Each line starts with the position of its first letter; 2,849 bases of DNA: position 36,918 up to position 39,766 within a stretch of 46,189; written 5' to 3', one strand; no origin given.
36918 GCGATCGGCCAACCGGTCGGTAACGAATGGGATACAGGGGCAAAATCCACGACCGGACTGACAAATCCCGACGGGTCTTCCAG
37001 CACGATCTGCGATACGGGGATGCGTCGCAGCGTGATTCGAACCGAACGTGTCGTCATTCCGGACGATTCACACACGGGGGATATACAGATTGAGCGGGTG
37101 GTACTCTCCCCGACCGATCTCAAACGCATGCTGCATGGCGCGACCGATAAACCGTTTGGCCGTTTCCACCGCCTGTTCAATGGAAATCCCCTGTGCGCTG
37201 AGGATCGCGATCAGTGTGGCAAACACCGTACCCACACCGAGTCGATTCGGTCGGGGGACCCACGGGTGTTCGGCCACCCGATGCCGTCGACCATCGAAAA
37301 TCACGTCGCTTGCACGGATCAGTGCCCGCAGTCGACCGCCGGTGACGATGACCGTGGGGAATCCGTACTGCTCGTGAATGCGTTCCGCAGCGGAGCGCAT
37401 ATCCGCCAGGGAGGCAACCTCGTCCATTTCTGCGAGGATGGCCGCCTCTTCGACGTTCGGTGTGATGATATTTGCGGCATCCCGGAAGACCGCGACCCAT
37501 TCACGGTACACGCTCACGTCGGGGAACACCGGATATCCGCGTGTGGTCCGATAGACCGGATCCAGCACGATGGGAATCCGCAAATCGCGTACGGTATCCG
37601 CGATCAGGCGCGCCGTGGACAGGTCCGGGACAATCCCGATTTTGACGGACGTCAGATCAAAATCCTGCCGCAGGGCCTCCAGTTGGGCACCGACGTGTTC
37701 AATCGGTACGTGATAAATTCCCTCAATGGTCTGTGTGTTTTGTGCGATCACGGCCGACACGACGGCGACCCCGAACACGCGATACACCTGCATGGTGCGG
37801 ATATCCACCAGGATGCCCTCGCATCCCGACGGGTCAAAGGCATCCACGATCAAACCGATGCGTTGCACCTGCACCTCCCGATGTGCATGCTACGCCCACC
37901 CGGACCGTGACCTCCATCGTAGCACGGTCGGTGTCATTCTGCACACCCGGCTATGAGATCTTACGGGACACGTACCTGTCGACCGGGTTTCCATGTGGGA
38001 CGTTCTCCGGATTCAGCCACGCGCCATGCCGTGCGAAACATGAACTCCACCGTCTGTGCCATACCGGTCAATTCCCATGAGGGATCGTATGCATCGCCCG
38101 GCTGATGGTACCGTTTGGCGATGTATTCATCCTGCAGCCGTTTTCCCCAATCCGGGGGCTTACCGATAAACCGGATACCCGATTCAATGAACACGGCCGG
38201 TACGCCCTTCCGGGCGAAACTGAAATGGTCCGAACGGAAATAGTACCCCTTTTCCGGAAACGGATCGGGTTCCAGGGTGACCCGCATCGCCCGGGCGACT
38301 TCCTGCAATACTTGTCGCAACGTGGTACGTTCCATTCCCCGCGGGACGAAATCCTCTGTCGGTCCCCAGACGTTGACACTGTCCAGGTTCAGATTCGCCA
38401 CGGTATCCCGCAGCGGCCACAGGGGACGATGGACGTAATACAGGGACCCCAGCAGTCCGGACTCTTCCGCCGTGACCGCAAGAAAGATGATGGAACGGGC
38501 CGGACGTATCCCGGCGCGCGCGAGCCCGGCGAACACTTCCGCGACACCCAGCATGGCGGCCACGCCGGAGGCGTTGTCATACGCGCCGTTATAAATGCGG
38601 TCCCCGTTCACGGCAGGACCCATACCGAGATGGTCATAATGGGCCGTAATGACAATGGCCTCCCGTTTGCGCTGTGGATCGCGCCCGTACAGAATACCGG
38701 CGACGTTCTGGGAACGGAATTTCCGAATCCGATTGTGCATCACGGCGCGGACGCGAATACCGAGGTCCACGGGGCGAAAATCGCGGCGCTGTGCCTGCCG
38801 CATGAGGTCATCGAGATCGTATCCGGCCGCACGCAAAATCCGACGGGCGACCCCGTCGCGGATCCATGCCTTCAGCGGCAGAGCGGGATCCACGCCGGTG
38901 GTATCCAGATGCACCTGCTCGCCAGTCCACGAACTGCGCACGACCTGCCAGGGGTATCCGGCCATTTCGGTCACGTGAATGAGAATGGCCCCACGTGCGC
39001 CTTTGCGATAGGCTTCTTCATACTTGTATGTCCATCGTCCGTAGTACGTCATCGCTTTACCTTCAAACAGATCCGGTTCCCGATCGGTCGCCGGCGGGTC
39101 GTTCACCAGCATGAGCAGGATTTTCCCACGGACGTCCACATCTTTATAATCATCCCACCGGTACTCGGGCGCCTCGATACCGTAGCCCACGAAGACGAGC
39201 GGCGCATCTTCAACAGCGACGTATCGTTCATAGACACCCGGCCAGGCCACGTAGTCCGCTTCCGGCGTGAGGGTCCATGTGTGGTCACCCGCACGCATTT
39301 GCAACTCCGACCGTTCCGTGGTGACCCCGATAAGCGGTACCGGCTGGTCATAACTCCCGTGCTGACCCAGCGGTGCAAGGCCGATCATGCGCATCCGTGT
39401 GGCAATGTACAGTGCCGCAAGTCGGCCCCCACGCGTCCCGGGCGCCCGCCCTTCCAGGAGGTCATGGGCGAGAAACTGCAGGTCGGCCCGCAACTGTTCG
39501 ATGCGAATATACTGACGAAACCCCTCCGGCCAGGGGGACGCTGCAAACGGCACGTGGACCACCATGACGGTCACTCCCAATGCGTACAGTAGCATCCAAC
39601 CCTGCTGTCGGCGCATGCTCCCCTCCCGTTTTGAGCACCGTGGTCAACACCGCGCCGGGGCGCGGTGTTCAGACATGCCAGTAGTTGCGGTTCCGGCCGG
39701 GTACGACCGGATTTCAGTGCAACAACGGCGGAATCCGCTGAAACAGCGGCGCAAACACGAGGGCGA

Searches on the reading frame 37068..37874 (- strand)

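Call 61: search_protein_families(library=pfam, proteins=[window:37068-37874:-], max_evalue=0.00001)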
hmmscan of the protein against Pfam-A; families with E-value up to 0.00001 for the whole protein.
window:37068-37874:- (268 aa): 1 family
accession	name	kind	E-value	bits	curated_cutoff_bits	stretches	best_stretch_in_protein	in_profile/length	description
PF08543.17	Phos_pyr_kin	-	1.8e-55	188.4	27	1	14-257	1-242/246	Phosphomethylpyrimidine kinase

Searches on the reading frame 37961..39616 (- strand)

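Call 61: search_protein_families(library=pfam, proteins=[window:37961-39616:-], max_evalue=0.00001)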
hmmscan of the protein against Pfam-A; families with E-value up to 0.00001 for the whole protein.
window:37961-39616:- (551 aa): 1 family
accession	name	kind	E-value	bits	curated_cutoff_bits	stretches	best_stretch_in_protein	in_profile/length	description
PF04389.22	Peptidase_M28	-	3.3e-44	151.4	21.3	1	304-520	1-185/193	Peptidase family M28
